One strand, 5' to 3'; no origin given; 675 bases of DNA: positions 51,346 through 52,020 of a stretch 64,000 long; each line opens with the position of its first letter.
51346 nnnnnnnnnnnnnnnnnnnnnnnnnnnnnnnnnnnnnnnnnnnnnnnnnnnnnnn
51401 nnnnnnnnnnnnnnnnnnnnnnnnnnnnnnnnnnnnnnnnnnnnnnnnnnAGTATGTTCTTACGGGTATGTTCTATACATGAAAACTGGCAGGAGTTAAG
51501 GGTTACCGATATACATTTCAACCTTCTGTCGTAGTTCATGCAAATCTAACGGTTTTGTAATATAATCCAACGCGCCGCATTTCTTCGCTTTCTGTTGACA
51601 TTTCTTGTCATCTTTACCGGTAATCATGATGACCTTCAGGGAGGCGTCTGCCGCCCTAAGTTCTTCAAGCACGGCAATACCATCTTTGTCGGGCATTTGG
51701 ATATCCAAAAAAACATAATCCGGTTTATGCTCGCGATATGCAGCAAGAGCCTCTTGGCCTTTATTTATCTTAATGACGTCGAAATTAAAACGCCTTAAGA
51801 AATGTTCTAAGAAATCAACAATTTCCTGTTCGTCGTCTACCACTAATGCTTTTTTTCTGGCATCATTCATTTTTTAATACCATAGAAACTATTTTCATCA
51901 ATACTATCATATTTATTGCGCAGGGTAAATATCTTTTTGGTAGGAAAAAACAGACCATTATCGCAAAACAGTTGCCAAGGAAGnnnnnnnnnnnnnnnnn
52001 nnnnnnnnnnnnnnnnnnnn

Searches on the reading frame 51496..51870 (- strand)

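Call 79: search_protein_families(library=pfam, proteins=[window:51496-51870:-], max_evalue=0.00001)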
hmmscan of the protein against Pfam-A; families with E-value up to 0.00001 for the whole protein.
window:51496-51870:- (124 aa): 1 family
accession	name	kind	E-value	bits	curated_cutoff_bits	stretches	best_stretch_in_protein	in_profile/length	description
PF00072.30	Response_reg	-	4.2e-30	104.6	30.2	1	9-118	2-111/111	Response regulator receiver domain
